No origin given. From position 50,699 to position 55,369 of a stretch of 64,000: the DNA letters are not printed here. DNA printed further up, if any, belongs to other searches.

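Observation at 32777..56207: Single ~23-kb VirB-type T4SS operon combining Rickettsiales-like signatures with novel content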

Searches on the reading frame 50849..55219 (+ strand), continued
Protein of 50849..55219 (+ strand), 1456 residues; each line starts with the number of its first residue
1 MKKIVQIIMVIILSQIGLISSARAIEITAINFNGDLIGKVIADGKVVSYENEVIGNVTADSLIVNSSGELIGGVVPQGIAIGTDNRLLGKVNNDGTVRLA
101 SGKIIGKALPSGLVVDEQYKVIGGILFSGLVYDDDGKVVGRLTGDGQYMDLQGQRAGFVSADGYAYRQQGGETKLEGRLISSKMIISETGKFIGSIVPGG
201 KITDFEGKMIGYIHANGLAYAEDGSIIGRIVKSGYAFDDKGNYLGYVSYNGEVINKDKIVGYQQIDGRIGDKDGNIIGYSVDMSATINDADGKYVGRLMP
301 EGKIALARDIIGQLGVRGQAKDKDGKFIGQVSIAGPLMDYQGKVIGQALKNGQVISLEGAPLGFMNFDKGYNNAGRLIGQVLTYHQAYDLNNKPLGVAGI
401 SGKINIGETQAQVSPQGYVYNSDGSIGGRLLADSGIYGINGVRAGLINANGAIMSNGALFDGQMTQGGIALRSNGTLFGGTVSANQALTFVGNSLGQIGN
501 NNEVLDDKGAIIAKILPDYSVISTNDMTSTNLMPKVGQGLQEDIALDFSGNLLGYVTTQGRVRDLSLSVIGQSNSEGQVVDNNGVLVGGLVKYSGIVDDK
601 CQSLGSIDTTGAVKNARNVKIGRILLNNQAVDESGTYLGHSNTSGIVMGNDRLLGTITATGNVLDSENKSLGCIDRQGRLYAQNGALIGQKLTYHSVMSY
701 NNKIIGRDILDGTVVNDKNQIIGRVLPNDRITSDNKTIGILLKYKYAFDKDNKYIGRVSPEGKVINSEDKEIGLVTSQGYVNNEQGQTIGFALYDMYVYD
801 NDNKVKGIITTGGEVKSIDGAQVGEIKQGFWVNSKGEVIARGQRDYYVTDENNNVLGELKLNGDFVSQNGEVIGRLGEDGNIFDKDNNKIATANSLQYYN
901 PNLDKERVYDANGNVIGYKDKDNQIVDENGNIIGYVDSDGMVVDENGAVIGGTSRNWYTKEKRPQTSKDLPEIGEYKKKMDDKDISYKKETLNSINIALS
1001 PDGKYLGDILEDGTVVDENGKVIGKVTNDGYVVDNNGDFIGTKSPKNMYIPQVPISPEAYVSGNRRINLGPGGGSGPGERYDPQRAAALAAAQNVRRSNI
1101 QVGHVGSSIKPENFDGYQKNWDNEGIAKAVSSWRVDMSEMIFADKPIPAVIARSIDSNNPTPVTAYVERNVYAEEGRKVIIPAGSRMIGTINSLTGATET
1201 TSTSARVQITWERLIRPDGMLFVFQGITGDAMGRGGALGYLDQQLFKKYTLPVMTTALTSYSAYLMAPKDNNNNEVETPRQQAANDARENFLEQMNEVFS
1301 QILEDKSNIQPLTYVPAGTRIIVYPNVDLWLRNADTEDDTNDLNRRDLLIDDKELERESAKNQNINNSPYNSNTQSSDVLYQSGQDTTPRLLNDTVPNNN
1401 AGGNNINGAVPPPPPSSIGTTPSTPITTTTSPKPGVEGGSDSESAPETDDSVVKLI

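Call 29: find_homologous_proteins(query=window:50849-55219:+, max_evalue=0.00001)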
Query window:50849-55219:+ (1456 aa): 1011 proteins with E <= 0.00001 among 8000 candidates; the best 120 are listed.
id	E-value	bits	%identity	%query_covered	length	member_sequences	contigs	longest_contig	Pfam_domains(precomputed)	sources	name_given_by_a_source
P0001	0.0e+0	3212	100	100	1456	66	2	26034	PF21784.4,PF12396.15,PF21785.4,PF03743.20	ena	-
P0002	0.0e+0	2526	77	100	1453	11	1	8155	PF21784.4,PF12396.15,PF21785.4,PF03743.20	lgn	-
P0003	0.0e+0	2104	64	100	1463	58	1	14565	PF21784.4,PF12396.15,PF21785.4,PF03743.20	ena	-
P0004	0.0e+0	1747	55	100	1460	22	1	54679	PF21784.4,PF12396.15,PF21785.4,PF03743.20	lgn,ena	-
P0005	0.0e+0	1736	55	99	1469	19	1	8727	PF21784.4,PF12396.15,PF03743.20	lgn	-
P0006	0.0e+0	1731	54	100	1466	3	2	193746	PF21784.4,PF12396.15,PF21785.4,PF03743.20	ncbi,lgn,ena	-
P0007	0.0e+0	1729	50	72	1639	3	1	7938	PF21784.4,PF05593.20,PF12396.15,PF21785.4,PF03743.20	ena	-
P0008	0.0e+0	1716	50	98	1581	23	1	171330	PF21784.4,PF12396.15,PF21785.4,PF03743.20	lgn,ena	-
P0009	0.0e+0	1682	54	96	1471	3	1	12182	PF21784.4,PF12396.15,PF21785.4,PF03743.20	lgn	-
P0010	0.0e+0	1679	54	96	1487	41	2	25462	PF21784.4,PF12396.15,PF21785.4,PF03743.20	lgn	-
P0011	0.0e+0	1664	53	96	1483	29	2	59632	PF21784.4,PF12396.15,PF21785.4,PF03743.20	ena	-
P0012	0.0e+0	1613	53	96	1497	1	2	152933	PF21784.4,PF12396.15,PF21785.4,PF03743.20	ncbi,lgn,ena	-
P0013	0.0e+0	1570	53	96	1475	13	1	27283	PF21784.4,PF12396.15,PF21785.4,PF03743.20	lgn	-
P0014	0.0e+0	1556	50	98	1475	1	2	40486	PF21784.4,PF12396.15,PF21785.4,PF03743.20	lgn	-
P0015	0.0e+0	1535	50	96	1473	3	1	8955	PF21784.4,PF12396.15,PF21785.4,PF03743.20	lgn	-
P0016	0.0e+0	1527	43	71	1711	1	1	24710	PF21784.4,PF12396.15,PF21785.4,PF03743.20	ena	-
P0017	0.0e+0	1521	53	94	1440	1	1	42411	PF21784.4,PF12396.15,PF21785.4,PF03743.20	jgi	-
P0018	0.0e+0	1516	53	95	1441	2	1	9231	PF21784.4,PF12396.15,PF21785.4,PF03743.20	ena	-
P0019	0.0e+0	1515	51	95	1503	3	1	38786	PF21784.4,PF12396.15,PF21785.4,PF03743.20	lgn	-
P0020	0.0e+0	1510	45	70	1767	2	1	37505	PF21784.4,PF05593.20,PF12396.15,PF21785.4,PF03743.20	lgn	-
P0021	0.0e+0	1508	45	72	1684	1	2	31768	PF21784.4,PF05593.20,PF12396.15,PF21785.4,PF03743.20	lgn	-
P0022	0.0e+0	1505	52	96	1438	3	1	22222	PF21784.4,PF12396.15,PF21785.4,PF03743.20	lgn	-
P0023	0.0e+0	1502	47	71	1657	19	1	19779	PF21784.4,PF05593.20,PF12396.15,PF21785.4,PF03743.20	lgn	-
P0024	0.0e+0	1491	52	97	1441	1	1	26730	PF21784.4,PF12396.15,PF21785.4,PF03743.20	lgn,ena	-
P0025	0.0e+0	1487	44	71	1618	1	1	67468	PF21784.4,PF12396.15,PF21785.4,PF03743.20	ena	-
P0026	0.0e+0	1487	51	96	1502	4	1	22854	PF21784.4,PF12396.15,PF21785.4,PF03743.20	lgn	-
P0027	0.0e+0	1487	44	71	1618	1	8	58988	PF21784.4,PF12396.15,PF21785.4,PF03743.20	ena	-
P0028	0.0e+0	1487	44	71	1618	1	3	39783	PF21784.4,PF12396.15,PF21785.4,PF03743.20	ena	-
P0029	0.0e+0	1486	44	71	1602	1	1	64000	PF21784.4,PF12396.15,PF21785.4,PF03743.20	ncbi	-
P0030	0.0e+0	1486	51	95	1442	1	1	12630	PF21784.4,PF21785.4,PF03743.20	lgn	-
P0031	0.0e+0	1485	44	71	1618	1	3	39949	PF21784.4,PF12396.15,PF21785.4,PF03743.20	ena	-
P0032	0.0e+0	1482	48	95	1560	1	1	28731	PF21784.4,PF12396.15,PF21785.4,PF03743.20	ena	-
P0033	0.0e+0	1481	48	95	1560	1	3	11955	PF21784.4,PF12396.15,PF21785.4,PF03743.20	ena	-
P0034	0.0e+0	1481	48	95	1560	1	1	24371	PF21784.4,PF12396.15,PF21785.4,PF03743.20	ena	-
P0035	0.0e+0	1480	46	72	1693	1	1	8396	PF21784.4,PF12396.15,PF21785.4,PF03743.20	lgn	-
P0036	0.0e+0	1480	48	95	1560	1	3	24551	PF21784.4,PF12396.15,PF21785.4,PF03743.20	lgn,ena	-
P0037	0.0e+0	1479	48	95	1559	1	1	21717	PF21784.4,PF12396.15,PF21785.4,PF03743.20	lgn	-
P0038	0.0e+0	1479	48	95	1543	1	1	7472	PF21784.4,PF12396.15,PF21785.4,PF03743.20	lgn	-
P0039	0.0e+0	1479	48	95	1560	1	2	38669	PF21784.4,PF12396.15,PF21785.4,PF03743.20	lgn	-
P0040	0.0e+0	1479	48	95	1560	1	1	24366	PF21784.4,PF12396.15,PF21785.4,PF03743.20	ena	-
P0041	0.0e+0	1478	48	95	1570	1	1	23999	PF21784.4,PF12396.15,PF21785.4,PF03743.20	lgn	-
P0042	0.0e+0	1477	46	95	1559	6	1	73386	PF21784.4,PF12396.15,PF21785.4,PF03743.20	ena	-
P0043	0.0e+0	1477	48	95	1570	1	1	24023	PF21784.4,PF12396.15,PF21785.4,PF03743.20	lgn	-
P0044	0.0e+0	1477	48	95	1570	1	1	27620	PF21784.4,PF12396.15,PF21785.4,PF03743.20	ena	-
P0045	0.0e+0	1477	48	95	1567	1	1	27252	PF21784.4,PF12396.15,PF21785.4,PF03743.20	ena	-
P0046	0.0e+0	1477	48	95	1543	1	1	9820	PF21784.4,PF12396.15,PF21785.4,PF03743.20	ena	-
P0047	0.0e+0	1476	48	95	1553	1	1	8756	PF21784.4,PF12396.15,PF21785.4,PF03743.20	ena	-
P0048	0.0e+0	1476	48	95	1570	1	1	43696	PF21784.4,PF12396.15,PF21785.4,PF03743.20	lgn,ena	-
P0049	0.0e+0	1476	48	95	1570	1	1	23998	PF21784.4,PF12396.15,PF21785.4,PF03743.20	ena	-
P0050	0.0e+0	1476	48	95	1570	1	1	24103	PF21784.4,PF12396.15,PF21785.4,PF03743.20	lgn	-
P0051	0.0e+0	1476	48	95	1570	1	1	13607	PF21784.4,PF12396.15,PF21785.4,PF03743.20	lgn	-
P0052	0.0e+0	1476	48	95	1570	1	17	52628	PF21784.4,PF12396.15,PF21785.4,PF03743.20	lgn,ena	-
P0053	0.0e+0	1476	48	95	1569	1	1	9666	PF21784.4,PF12396.15,PF21785.4,PF03743.20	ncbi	-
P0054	0.0e+0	1476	48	95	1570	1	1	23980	PF21784.4,PF12396.15,PF21785.4,PF03743.20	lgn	-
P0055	0.0e+0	1476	48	95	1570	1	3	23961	PF21784.4,PF12396.15,PF21785.4,PF03743.20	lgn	-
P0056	0.0e+0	1476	48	95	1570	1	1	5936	PF21784.4,PF12396.15,PF21785.4,PF03743.20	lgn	-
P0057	0.0e+0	1475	48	95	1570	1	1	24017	PF21784.4,PF12396.15,PF21785.4,PF03743.20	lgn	-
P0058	0.0e+0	1475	48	95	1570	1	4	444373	PF21784.4,PF12396.15,PF21785.4,PF03743.20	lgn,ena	-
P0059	0.0e+0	1475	48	95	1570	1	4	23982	PF21784.4,PF12396.15,PF21785.4,PF03743.20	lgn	-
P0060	0.0e+0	1475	48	95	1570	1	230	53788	PF21784.4,PF12396.15,PF21785.4,PF03743.20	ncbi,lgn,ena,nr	ncbi:MAG: hypothetical protein KH123_06840 [Azospirillum sp.]|nr:hypothetical protein [Azospirillum 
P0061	0.0e+0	1475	48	95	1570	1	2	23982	PF21784.4,PF12396.15,PF21785.4,PF03743.20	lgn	-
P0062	0.0e+0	1475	47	98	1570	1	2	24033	PF21784.4,PF12396.15,PF21785.4,PF03743.20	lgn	-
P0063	0.0e+0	1475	48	95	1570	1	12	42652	PF21784.4,PF12396.15,PF21785.4,PF03743.20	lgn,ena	-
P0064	0.0e+0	1475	48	95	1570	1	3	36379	PF21784.4,PF12396.15,PF21785.4,PF03743.20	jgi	jgi:conjugation trbI family protein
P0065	0.0e+0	1475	48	95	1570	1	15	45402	PF21784.4,PF12396.15,PF21785.4,PF03743.20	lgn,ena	-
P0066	0.0e+0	1475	48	95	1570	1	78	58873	PF21784.4,PF12396.15,PF21785.4,PF03743.20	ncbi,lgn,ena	-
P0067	0.0e+0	1475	48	95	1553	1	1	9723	PF21784.4,PF12396.15,PF21785.4,PF03743.20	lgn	-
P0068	0.0e+0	1475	48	95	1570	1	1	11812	PF21784.4,PF12396.15,PF21785.4,PF03743.20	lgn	-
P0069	0.0e+0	1475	48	95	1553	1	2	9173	PF21784.4,PF12396.15,PF21785.4,PF03743.20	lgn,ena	-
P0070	0.0e+0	1475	48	95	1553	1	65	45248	PF21784.4,PF12396.15,PF21785.4,PF03743.20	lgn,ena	-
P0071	0.0e+0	1475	48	95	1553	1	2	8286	PF21784.4,PF12396.15,PF21785.4,PF03743.20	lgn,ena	-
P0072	0.0e+0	1475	48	95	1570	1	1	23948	PF21784.4,PF12396.15,PF21785.4,PF03743.20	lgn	-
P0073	0.0e+0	1475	48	95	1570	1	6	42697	PF21784.4,PF12396.15,PF21785.4,PF03743.20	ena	-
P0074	0.0e+0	1475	48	95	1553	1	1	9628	PF21784.4,PF12396.15,PF21785.4,PF03743.20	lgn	-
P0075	0.0e+0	1475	48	95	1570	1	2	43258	PF21784.4,PF12396.15,PF21785.4,PF03743.20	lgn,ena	-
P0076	0.0e+0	1475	48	95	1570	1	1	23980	PF21784.4,PF12396.15,PF21785.4,PF03743.20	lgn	-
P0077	0.0e+0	1475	48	95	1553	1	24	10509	PF21784.4,PF12396.15,PF21785.4,PF03743.20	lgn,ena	-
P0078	0.0e+0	1475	48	95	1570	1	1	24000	PF21784.4,PF12396.15,PF21785.4,PF03743.20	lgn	-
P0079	0.0e+0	1475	48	95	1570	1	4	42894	PF21784.4,PF12396.15,PF21785.4,PF03743.20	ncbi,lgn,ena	-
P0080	0.0e+0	1475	48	95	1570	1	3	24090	PF21784.4,PF12396.15,PF21785.4,PF03743.20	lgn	-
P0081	0.0e+0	1475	48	95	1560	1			PF21784.4,PF12396.15,PF21785.4,PF03743.20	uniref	uniref:5-fold beta-flower protein n=1 Tax=Candidatus Scatocola faecigallinarum TaxID=2840916 RepID=U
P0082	0.0e+0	1475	48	95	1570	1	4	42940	PF21784.4,PF12396.15,PF21785.4,PF03743.20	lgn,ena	-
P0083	0.0e+0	1475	48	95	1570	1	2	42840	PF21784.4,PF12396.15,PF21785.4,PF03743.20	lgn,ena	-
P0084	0.0e+0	1475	48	95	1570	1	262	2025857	PF21784.4,PF12396.15,PF21785.4,PF03743.20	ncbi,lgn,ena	ncbi:MAG: 5-fold beta-flower protein [Alphaproteobacteria bacterium]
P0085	0.0e+0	1475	48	95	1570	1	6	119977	PF21784.4,PF12396.15,PF21785.4,PF03743.20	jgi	jgi:conjugation trbI family protein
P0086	0.0e+0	1475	48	95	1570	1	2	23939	PF21784.4,PF12396.15,PF21785.4,PF03743.20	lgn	-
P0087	0.0e+0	1475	48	95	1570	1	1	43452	PF21784.4,PF12396.15,PF21785.4,PF03743.20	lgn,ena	-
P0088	0.0e+0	1475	48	95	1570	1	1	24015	PF21784.4,PF12396.15,PF21785.4,PF03743.20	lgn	-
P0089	0.0e+0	1475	48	95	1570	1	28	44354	PF21784.4,PF12396.15,PF21785.4,PF03743.20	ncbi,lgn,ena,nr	ncbi:cOMB3 [Azospirillum sp. CAG:239]|nr:cOMB3 [Azospirillum sp. CAG:239]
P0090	0.0e+0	1475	48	95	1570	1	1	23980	PF21784.4,PF12396.15,PF21785.4,PF03743.20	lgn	-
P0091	0.0e+0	1475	48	95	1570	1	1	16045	PF21784.4,PF12396.15,PF21785.4,PF03743.20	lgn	-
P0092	0.0e+0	1475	48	95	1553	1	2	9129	PF21784.4,PF12396.15,PF21785.4,PF03743.20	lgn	-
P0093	0.0e+0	1475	48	95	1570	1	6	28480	PF21784.4,PF12396.15,PF21785.4,PF03743.20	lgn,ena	-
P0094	0.0e+0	1475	48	95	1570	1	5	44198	PF21784.4,PF12396.15,PF21785.4,PF03743.20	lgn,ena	-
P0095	0.0e+0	1475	48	95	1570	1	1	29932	PF21784.4,PF12396.15,PF21785.4,PF03743.20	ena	-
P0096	0.0e+0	1475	48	95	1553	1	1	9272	PF21784.4,PF12396.15,PF21785.4,PF03743.20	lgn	-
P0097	0.0e+0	1475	48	95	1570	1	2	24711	PF21784.4,PF12396.15,PF21785.4,PF03743.20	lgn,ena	-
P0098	0.0e+0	1475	48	95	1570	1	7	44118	PF21784.4,PF12396.15,PF21785.4,PF03743.20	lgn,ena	-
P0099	0.0e+0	1475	48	95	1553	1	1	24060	PF21784.4,PF12396.15,PF21785.4,PF03743.20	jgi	-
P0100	0.0e+0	1475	48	95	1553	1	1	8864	PF21784.4,PF12396.15,PF21785.4,PF03743.20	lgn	-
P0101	0.0e+0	1475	48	95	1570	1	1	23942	PF21784.4,PF12396.15,PF21785.4,PF03743.20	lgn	-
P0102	0.0e+0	1475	48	95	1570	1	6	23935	PF21784.4,PF12396.15,PF21785.4,PF03743.20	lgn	-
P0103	0.0e+0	1475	48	95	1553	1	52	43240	PF21784.4,PF12396.15,PF21785.4,PF03743.20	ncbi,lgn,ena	-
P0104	0.0e+0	1475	48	95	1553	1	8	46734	PF21784.4,PF12396.15,PF21785.4,PF03743.20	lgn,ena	-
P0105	0.0e+0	1475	48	95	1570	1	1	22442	PF21784.4,PF12396.15,PF21785.4,PF03743.20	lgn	-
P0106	0.0e+0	1475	48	95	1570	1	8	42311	PF21784.4,PF12396.15,PF21785.4,PF03743.20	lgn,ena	-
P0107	0.0e+0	1475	48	95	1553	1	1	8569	PF21784.4,PF12396.15,PF21785.4,PF03743.20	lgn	-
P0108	0.0e+0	1475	48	95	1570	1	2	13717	PF21784.4,PF12396.15,PF21785.4,PF03743.20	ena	-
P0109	0.0e+0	1475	48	95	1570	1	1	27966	PF21784.4,PF12396.15,PF21785.4,PF03743.20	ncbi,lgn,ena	-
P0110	0.0e+0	1474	48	95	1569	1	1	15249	PF21784.4,PF12396.15,PF21785.4,PF03743.20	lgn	-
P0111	0.0e+0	1474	48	95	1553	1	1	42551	PF21784.4,PF12396.15,PF21785.4,PF03743.20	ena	-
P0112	0.0e+0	1474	48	95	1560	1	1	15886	PF21784.4,PF12396.15,PF21785.4,PF03743.20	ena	-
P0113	0.0e+0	1474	48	95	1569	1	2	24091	PF21784.4,PF12396.15,PF21785.4,PF03743.20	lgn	-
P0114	0.0e+0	1474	48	95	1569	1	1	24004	PF21784.4,PF12396.15,PF21785.4,PF03743.20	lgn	-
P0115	0.0e+0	1474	48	95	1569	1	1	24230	PF21784.4,PF12396.15,PF21785.4,PF03743.20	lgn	-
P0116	0.0e+0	1474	48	95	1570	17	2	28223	PF21784.4,PF12396.15,PF21785.4,PF03743.20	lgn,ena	-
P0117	0.0e+0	1474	48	95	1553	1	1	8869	PF21784.4,PF12396.15,PF21785.4,PF03743.20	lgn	-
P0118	0.0e+0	1474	48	95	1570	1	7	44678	PF21784.4,PF12396.15,PF21785.4,PF03743.20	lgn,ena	-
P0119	0.0e+0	1474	48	95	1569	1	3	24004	PF21784.4,PF12396.15,PF21785.4,PF03743.20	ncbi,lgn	-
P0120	0.0e+0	1474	47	97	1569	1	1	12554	PF21784.4,PF12396.15,PF21785.4,PF03743.20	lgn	-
